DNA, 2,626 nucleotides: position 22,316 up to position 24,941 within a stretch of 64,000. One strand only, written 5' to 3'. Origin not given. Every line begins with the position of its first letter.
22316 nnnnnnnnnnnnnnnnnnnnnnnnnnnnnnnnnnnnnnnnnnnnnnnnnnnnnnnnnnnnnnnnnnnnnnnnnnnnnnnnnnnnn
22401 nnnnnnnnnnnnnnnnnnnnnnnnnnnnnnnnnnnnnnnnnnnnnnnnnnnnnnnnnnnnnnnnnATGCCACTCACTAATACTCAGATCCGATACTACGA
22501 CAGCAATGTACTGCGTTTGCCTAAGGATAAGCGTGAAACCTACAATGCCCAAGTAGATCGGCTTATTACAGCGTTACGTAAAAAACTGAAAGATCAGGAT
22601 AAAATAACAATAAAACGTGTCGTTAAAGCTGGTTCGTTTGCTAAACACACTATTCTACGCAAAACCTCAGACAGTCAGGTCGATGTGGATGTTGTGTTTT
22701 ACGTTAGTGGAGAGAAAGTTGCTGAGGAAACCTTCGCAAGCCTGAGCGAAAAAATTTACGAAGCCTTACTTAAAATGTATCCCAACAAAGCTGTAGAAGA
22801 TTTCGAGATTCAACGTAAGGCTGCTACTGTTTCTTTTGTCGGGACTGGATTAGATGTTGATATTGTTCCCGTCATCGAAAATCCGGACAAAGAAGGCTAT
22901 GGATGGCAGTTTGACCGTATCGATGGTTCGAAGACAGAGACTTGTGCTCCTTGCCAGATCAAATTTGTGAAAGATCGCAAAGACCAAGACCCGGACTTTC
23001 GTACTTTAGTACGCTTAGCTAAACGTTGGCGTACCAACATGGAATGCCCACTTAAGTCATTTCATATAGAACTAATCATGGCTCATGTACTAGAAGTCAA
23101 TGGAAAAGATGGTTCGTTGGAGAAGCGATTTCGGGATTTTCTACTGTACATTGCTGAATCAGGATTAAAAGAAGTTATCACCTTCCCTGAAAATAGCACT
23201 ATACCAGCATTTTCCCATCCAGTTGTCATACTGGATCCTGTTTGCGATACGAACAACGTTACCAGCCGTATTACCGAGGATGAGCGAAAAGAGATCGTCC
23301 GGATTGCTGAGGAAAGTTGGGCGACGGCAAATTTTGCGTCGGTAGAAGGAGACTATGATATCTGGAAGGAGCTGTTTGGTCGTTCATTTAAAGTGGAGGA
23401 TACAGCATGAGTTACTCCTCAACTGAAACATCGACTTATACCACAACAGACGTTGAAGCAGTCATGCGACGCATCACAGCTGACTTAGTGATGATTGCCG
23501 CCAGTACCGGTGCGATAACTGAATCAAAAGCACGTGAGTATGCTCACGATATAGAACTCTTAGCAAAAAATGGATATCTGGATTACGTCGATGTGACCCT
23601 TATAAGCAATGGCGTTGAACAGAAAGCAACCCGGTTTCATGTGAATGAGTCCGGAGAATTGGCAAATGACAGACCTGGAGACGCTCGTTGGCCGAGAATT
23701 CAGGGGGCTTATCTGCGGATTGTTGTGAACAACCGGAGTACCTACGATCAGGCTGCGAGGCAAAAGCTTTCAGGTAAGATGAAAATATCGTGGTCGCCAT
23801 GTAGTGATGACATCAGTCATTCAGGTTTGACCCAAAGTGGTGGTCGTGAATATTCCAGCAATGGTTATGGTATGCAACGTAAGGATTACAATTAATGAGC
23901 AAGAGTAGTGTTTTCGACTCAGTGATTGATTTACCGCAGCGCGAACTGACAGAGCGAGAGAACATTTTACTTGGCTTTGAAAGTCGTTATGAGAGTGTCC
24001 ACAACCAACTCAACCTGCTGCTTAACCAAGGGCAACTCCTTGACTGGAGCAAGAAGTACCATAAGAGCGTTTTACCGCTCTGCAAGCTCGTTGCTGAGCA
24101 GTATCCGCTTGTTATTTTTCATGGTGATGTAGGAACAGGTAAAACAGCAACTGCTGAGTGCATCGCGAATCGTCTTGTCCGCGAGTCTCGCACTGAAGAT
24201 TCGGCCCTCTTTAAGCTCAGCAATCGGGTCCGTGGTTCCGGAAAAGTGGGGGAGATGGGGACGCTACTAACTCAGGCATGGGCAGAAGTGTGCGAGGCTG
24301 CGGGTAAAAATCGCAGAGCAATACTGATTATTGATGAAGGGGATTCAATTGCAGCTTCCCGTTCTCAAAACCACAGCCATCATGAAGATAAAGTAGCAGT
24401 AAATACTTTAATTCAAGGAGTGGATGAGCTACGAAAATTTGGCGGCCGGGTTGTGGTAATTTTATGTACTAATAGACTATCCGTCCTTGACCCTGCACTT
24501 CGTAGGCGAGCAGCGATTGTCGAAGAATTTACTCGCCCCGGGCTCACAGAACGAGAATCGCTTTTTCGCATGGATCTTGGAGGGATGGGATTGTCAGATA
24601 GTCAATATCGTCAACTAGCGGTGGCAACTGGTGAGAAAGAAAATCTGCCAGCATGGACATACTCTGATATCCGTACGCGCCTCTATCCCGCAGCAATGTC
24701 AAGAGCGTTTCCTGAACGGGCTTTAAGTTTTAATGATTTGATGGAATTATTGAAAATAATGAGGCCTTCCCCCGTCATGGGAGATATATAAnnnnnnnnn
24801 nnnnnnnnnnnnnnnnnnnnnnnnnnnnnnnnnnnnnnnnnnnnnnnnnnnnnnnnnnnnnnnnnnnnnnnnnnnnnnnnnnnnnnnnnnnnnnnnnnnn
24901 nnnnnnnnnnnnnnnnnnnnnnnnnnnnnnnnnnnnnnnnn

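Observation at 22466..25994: CBASS-like operon with an atypical gene set (nucleotidyltransferase, small protein, AAA+ ATPase, DEDDh exonuclease, membrane protein)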

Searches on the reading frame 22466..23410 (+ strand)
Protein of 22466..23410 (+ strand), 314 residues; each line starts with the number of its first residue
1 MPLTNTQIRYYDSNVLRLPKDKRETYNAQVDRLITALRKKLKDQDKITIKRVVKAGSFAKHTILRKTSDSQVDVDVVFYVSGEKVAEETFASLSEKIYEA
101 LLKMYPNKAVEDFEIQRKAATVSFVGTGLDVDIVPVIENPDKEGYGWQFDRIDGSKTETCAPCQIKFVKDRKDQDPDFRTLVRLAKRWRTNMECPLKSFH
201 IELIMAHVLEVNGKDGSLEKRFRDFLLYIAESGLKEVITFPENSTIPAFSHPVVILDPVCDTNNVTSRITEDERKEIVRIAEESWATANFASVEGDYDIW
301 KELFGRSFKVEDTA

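Call 3: search_protein_families(proteins=[window:22466-23410:+], library=padloc, max_evalue=0.01)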
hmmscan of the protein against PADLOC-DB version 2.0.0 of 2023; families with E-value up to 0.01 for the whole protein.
window:22466-23410:+ (314 aa): 31 families (the best 25 are shown)
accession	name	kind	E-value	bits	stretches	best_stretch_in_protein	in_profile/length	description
PDLC00808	Cyclase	-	6.9e-124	411.4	1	1-310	3-324/325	oligonucleotide-cyclase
PDLC00803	Cyclase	-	6.8e-26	89.5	1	21-292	16-250/253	oligonucleotide-cyclase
PDLC00823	Cyclase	-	1.7e-24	84.9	1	15-216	15-202/285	oligonucleotide-cyclase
PDLC00791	Cyclase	-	7.2e-18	62.8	1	19-285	23-308/345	oligonucleotide-cyclase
PDLC00773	Cyclase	-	6.6e-16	56.8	1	35-311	29-297/334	oligonucleotide-cyclase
PDLC00796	Cyclase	-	7.6e-15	53.2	1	20-231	16-227/432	oligonucleotide-cyclase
PDLC00792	Cyclase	-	1.3e-14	52.2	1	21-217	18-210/236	oligonucleotide-cyclase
PDLC00787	Cyclase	-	2.3e-14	51.5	1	14-312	13-305/333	oligonucleotide-cyclase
PDLC00822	Cyclase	-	2.8e-14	51.3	2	27-138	21-127/375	oligonucleotide-cyclase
PDLC00809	Cyclase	-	1.7e-12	45.6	1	27-308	22-292/295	oligonucleotide-cyclase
PDLC00769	Cyclase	-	1.8e-12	45.2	1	26-207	20-194/261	oligonucleotide-cyclase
PDLC00786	Cyclase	-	1.9e-12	45.2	1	15-237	13-236/293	oligonucleotide-cyclase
PDLC00793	Cyclase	-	2e-12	45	1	29-312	24-301/462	oligonucleotide-cyclase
PDLC00814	Cyclase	-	2.8e-12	44.6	1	15-212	15-208/295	oligonucleotide-cyclase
PDLC00776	Cyclase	-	3e-12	44.5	1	37-210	33-197/287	oligonucleotide-cyclase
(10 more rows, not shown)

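Call 4: search_protein_families(proteins=[window:22466-23410:+], library=ncbifam, max_evalue=0.01)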
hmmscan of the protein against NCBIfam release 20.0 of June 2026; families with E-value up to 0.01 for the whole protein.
window:22466-23410:+ (314 aa): 5 families
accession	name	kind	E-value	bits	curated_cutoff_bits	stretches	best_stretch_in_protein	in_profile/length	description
NF041116.1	CBASS_cyclase_a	equivalog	4.1e-103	344.8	200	1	5-308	1-317/317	CBASS oligonucleotide cyclase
NF041117.1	CBASS_cyclase_b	equivalog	4.9e-16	59.1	200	1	27-226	15-207/275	CBASS oligonucleotide cyclase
TIGR03671.1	cca_archaeal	equivalog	4.8e-09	35.5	281.3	1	22-138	15-120/410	CCA tRNA nucleotidyltransferase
NF005155.0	PRK06635.1-4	equivalog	0.0036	16.4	346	1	42-130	260-351/407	aspartate kinase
NF005154.0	PRK06635.1-2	equivalog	0.004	16.5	376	1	41-131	259-353/407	aspartate kinase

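Call 40: search_solved_structures(query=window:22466-23407:+, max_evalue=0.001)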
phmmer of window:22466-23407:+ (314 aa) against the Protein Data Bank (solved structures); distinct sequences matched with E-value up to 0.001: 1.
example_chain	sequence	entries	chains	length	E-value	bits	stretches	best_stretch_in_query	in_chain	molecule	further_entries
6p80_A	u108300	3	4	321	1.5e-37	132.7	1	11-309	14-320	E. coli MS115-1 NucC | E. coli MS115-1 CdnC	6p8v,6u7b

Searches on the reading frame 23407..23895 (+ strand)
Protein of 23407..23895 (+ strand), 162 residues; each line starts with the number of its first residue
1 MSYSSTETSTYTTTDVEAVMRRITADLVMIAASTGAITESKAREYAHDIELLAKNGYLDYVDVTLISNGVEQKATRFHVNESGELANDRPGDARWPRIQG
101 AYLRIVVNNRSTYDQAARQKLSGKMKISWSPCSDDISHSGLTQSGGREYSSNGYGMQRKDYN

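Call 3: search_protein_families(proteins=[window:23407-23895:+], library=padloc, max_evalue=0.01)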
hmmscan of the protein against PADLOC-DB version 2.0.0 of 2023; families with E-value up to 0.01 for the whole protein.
window:23407-23895:+ (162 aa): 4 families
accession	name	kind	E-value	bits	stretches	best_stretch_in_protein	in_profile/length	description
PDLC00886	HORMA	-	7.5e-81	267.9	1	1-162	1-163/164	HORMA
PDLC00879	HORMA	-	1.2e-25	88.2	1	4-161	4-168/169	HORMA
PDLC00880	HORMA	-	2.1e-16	58.5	1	1-161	1-164/167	HORMA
PDLC00884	HORMA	-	7.1e-13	46.8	1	2-159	4-166/171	HORMA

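Call 4: search_protein_families(proteins=[window:23407-23895:+], library=ncbifam, max_evalue=0.01)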
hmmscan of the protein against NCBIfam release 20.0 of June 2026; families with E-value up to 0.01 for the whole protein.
window:23407-23895:+ (162 aa): 0 families

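Call 41: search_solved_structures(query=window:23407-23892:+, max_evalue=0.01)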
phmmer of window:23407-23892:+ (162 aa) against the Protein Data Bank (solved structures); distinct sequences matched with E-value up to 0.01: 0.

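Call 46: profile_search(protein=window:23407-23892:+)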
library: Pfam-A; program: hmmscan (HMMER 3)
A. the first sequence (162 residues): domains with independent E <= 10: 2; with E <= 0.001: 1
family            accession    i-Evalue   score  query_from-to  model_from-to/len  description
bacHORMA_1        PF18138.6     7.5e-55   185.8       1-162         1-169/169  Bacterial HORMA domain family 1
UTP6_C            PF24892.1        0.17    12.2      41-77         50-85/261  U3 small nucleolar RNA-associated protein 6 C-terminal

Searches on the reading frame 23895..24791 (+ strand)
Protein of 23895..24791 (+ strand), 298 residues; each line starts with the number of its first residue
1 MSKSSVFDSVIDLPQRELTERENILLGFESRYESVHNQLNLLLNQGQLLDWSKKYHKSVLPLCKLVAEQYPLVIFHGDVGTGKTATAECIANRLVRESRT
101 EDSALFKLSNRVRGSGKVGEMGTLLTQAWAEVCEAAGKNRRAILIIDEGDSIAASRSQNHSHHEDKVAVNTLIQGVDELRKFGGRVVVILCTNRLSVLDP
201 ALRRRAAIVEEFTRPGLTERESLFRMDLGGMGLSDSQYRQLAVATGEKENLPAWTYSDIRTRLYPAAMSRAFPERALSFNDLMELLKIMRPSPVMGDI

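Call 3: search_protein_families(proteins=[window:23895-24791:+], library=padloc, max_evalue=0.01)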
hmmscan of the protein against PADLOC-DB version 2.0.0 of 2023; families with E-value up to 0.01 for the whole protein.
window:23895-24791:+ (298 aa): 7 families
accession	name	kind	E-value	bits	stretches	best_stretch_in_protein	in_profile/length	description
PDLC00914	TRIP13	-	5.7e-125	414.7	1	1-297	2-300/302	TRIP13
PDLC02196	IetA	-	5.4e-19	66.9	1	138-245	178-282/374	-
PDLC02195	IetA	-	9.9e-17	59.3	1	140-247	195-299/395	-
PDLC04232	IetA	-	6.1e-12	43.6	1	73-225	119-256/330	-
PDLC00915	TRIP13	-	1.7e-10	38.8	1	72-239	65-235/302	TRIP13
PDLC04231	IetA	-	5.4e-07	27.7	1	73-219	120-251/262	-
PDLC04140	mad8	-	5.2e-05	20.9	0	121-203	171-242/314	mads_8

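Call 4: search_protein_families(proteins=[window:23895-24791:+], library=ncbifam, max_evalue=0.01)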
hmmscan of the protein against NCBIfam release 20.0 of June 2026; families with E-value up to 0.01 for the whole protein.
window:23895-24791:+ (298 aa): 17 families
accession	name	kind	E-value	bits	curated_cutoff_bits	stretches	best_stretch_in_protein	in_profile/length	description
NF042959.1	IteA_antiphage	equivalog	5.2e-14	52.2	510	1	139-244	182-284/367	anti-phage ATPase IteA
NF003069.1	PRK03992.1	subfamily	4.6e-13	49.1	500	1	73-245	168-333/379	proteasome-activating nucleotidase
NF047748.1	PrtsmActNtasePan1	equivalog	8.5e-13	48.1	750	1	73-245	185-350/405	proteasome-activating nucleotidase Pan1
TIGR01243.1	CDC48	subfamily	2.6e-12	45.9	802.65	1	72-231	214-362/733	CDC48 family AAA ATPase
TIGR01242.2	TIGR01242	subfamily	1.4e-11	44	500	1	73-246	151-317/362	proteasome-activating nucleotidase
NF047747.1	PrtsmActNtasePan2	equivalog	2.1e-09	37.1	700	1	73-235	188-342/397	proteasome-activating nucleotidase Pan2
TIGR01241.2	FtsH_fam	equivalog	5.8e-09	35.3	600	1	134-228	248-345/598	ATP-dependent zinc metalloprotease FtsH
TIGR03689.1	pup_AAA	equivalog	9e-08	31.3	504.75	1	73-204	219-352/512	proteasome ATPase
NF008004.0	PRK10733.1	equivalog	4.3e-06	25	1008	1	73-206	188-311/644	ATP-dependent zinc metalloprotease FtsH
NF041006.2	cell_div_CdvC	equivalog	7.6e-06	25.1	650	1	73-292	137-352/370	cell division protein CdvC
NF005992.0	PRK08116.1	subfamily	6.6e-05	22.2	189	1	74-97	118-141/269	hypothetical protein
NF009067.0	PRK12402.1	equivalog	9.7e-05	21.5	317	1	59-109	24-75/340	replication factor C small subunit 2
TIGR02928.1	TIGR02928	subfamily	0.00061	18.8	181.3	0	70-105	39-92/366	orc1/cdc6 family replication initiation protein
NF008263.0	PRK11034.1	equivalog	0.0022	15.9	1350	1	27-151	164-289/758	ATP-dependent Clp protease ATP-binding subunit ClpA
NF001679.0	PRK00440.1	equivalog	0.0036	16.4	303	1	68-104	37-73/322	replication factor C small subunit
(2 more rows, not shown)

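Call 42: search_solved_structures(query=window:23895-24788:+, max_evalue=0.00001)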
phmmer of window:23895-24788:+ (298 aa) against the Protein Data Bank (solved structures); distinct sequences matched with E-value up to 0.00001: 172 (the best 60 are shown).
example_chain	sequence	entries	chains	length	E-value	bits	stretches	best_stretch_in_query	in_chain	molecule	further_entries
6p8v_A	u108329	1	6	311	5e-54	186.8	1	5-295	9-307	ATPase, AAA family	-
6pb3_A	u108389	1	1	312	1.8e-48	168.6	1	5-292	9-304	Rhizobiales Sp. Pch2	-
5vc7_A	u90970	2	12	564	2.4e-16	63.2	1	73-212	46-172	VCP-like ATPase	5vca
7wub_C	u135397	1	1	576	5.4e-16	62.1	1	73-236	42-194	Transitional endoplasmic reticulum ATPase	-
5g4g_A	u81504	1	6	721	5.6e-16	62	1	73-212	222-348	VCP-LIKE ATPASE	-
7wub_D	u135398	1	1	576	5.6e-16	62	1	73-236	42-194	Transitional endoplasmic reticulum ATPase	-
5g4f_A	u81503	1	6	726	5.7e-16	62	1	73-212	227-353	VCP-LIKE ATPASE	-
6mck_A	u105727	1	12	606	6.2e-16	61.9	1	73-236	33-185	Transitional endoplasmic reticulum ATPase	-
7rlg_A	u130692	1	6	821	9.6e-16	61.3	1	73-236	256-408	Transitional endoplasmic reticulum ATPase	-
7rlh_A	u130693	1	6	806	1e-15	61.2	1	73-236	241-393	Transitional endoplasmic reticulum ATPase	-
5c18_A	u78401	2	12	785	1.3e-15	60.8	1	73-236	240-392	Transitional endoplasmic reticulum ATPase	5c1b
8pqx_A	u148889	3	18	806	1.4e-15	60.7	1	73-236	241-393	Transitional endoplasmic reticulum ATPase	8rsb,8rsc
7rlj_A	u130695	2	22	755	1.4e-15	60.7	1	73-236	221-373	Transitional endoplasmic reticulum ATPase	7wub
8yka_A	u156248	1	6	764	1.4e-15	60.7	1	73-236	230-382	Transitional endoplasmic reticulum ATPase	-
7rl6_A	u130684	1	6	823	1.5e-15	60.6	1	73-236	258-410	Transitional endoplasmic reticulum ATPase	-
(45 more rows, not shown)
